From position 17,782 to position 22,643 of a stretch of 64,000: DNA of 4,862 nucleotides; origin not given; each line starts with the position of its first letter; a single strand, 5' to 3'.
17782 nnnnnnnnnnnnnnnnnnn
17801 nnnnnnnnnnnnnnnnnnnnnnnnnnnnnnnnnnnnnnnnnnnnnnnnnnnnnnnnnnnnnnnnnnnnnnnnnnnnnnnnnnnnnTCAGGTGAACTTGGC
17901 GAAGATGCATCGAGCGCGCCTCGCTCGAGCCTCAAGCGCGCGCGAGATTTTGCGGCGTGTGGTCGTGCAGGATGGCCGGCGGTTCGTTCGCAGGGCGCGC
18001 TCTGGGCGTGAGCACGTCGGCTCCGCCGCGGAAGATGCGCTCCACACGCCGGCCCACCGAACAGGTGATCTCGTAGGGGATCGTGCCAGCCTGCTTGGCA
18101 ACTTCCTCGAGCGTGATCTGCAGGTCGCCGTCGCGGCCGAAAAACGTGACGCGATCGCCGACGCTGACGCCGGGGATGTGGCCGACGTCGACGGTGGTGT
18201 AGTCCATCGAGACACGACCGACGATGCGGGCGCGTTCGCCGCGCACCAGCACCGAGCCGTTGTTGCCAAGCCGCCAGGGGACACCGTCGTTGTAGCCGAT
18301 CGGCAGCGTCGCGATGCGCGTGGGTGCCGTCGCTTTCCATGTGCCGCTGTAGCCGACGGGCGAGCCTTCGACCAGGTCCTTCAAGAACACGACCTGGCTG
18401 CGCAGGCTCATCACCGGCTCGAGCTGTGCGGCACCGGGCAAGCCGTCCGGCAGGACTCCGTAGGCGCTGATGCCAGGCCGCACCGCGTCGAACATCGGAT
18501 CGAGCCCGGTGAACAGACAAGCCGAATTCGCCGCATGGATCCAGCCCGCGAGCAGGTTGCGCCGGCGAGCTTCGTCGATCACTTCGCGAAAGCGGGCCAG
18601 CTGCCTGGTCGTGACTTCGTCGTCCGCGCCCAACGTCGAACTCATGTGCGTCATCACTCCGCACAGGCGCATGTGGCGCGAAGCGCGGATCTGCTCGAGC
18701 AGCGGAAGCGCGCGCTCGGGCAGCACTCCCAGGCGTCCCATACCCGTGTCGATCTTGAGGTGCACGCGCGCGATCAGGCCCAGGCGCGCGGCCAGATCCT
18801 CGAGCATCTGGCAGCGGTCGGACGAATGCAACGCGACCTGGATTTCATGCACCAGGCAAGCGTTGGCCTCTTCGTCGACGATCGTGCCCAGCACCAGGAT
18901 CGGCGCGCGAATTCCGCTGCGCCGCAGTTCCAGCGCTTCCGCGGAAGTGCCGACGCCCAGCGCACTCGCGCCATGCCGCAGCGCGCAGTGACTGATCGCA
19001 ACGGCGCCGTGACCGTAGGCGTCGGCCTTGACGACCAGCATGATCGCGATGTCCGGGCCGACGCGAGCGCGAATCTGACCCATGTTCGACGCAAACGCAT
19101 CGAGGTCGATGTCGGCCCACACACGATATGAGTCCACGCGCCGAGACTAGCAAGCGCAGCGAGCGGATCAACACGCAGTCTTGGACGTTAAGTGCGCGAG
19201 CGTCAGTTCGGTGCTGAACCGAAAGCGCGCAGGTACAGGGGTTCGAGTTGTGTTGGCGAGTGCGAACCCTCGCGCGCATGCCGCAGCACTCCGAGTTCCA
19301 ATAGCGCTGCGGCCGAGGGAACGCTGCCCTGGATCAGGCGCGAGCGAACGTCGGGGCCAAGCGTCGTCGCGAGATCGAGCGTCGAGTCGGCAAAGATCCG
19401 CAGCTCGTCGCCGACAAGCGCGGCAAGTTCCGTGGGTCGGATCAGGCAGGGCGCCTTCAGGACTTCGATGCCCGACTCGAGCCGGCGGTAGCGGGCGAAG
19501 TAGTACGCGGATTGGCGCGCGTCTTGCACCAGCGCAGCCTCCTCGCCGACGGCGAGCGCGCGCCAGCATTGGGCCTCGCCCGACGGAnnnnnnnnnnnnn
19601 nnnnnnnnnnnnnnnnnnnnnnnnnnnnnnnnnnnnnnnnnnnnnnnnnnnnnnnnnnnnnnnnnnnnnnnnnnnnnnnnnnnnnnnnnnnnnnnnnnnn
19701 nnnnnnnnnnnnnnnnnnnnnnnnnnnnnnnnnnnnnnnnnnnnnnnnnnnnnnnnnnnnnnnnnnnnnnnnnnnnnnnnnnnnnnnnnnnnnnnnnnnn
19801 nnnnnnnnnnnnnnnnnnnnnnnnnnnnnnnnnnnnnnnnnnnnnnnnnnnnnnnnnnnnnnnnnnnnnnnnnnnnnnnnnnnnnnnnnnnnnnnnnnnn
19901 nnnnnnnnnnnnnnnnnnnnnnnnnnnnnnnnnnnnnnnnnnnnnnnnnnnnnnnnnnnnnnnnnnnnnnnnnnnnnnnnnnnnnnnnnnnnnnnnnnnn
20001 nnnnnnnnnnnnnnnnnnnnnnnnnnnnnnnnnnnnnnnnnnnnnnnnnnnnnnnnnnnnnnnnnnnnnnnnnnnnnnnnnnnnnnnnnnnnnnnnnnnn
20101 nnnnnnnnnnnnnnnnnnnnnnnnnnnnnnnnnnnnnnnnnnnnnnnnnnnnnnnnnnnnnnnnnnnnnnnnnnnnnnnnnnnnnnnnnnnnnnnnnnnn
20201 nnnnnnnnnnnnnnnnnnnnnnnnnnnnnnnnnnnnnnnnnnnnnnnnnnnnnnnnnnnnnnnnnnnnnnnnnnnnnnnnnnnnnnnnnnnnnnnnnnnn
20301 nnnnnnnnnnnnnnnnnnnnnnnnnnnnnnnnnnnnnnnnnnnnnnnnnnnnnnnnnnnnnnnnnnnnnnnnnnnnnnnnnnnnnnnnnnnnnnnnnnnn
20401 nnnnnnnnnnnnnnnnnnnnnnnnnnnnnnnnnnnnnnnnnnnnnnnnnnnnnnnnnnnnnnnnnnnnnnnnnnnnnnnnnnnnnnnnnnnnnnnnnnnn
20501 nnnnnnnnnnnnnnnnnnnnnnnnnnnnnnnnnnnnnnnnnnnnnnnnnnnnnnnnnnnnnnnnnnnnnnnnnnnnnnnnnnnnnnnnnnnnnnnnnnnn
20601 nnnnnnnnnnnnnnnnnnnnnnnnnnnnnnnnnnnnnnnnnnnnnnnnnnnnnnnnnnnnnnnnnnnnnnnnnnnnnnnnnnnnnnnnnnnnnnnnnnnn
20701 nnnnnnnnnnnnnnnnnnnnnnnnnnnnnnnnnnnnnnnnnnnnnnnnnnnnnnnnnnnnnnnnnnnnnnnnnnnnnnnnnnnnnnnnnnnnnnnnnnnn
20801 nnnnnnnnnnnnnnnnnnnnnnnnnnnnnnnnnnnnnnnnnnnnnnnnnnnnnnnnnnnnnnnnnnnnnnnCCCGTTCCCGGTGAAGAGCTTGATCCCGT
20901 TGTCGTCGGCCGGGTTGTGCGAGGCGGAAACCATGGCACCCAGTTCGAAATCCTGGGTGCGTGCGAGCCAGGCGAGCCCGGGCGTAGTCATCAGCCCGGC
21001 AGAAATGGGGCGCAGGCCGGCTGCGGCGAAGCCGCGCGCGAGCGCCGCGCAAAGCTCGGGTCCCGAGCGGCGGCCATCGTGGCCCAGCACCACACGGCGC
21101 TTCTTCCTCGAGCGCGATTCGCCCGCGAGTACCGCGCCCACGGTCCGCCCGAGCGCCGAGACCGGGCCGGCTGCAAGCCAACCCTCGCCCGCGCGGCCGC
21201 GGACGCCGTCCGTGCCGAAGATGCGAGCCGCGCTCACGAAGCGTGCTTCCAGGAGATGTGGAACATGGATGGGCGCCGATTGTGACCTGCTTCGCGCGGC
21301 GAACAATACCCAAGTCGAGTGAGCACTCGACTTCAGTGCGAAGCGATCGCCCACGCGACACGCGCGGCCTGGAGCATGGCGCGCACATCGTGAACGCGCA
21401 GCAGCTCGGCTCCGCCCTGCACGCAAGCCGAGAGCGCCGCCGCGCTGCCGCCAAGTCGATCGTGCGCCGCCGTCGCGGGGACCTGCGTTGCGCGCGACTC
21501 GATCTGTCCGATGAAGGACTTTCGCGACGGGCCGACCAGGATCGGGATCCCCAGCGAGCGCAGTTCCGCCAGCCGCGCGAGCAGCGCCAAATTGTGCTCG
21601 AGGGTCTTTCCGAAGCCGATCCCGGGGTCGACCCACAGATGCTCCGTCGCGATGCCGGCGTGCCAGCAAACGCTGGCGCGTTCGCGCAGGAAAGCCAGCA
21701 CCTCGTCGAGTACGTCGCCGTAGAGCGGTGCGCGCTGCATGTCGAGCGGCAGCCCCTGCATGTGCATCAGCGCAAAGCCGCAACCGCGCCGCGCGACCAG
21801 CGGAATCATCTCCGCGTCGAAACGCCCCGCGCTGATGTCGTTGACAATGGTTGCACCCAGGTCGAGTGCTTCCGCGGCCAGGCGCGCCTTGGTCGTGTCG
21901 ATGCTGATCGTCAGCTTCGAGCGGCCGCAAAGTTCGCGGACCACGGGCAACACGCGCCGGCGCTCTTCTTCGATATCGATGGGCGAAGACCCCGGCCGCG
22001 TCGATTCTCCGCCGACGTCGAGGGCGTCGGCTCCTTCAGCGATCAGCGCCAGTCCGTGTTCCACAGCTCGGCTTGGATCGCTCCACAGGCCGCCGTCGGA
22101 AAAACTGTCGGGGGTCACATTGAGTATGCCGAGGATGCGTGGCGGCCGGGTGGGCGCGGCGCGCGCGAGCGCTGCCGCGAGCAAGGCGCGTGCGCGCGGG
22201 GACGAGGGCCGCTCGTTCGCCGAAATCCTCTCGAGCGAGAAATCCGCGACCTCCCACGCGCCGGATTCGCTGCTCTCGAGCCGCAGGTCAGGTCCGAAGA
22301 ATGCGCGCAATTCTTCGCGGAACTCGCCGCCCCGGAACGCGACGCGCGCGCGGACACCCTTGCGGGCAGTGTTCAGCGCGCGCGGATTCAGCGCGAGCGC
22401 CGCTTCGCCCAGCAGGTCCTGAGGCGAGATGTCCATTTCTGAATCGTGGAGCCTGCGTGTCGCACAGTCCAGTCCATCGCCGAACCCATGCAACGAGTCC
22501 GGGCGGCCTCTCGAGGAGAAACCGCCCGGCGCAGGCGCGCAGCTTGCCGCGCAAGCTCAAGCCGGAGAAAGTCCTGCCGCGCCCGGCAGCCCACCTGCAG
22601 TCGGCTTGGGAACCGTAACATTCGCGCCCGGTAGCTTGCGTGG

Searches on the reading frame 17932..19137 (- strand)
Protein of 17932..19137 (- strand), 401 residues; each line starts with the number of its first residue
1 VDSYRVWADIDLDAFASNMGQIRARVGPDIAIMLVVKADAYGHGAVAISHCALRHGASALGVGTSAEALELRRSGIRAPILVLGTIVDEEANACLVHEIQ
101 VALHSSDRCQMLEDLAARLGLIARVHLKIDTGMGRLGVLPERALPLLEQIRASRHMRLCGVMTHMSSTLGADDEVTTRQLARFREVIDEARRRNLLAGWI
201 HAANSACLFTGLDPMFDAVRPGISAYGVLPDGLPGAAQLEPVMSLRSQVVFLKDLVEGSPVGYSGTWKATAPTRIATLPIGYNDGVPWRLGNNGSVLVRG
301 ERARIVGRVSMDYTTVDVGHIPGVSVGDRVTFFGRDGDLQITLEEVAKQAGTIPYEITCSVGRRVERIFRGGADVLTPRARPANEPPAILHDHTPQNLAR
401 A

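Call 81: search_protein_families(library=pfam, proteins=[window:17932-19137:-], max_evalue=0.0001)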
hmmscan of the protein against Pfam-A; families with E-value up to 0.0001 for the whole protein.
window:17932-19137:- (401 aa): 2 families
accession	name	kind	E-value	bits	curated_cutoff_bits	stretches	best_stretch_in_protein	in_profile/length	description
PF01168.26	Ala_racemase_N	-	2.6e-64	217.4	24.1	1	10-230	1-220/220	Alanine racemase, N-terminal domain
PF00842.27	Ala_racemase_C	-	2.5e-45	153.6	25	1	242-368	1-126/127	Alanine racemase, C-terminal domain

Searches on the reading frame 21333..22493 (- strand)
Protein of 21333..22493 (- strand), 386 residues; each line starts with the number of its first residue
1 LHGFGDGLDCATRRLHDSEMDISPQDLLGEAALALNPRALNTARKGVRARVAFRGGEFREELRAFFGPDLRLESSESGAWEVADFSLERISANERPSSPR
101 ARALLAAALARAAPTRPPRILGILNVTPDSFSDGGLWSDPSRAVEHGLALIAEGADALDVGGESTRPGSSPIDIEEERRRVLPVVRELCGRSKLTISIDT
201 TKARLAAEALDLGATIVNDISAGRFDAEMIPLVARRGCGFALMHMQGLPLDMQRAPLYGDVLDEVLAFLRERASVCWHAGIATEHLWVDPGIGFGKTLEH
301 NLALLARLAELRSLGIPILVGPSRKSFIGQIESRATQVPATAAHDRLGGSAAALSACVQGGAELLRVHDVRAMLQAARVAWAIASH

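Call 82: search_protein_families(library=pfam, proteins=[window:21333-22493:-], max_evalue=0.0001)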
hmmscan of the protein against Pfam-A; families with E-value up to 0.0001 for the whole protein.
window:21333-22493:- (386 aa): 1 family
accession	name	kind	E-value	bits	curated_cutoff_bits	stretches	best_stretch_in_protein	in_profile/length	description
PF00809.28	Pterin_bind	-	8.6e-81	271.6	25.5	1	122-368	2-244/244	Pterin binding enzyme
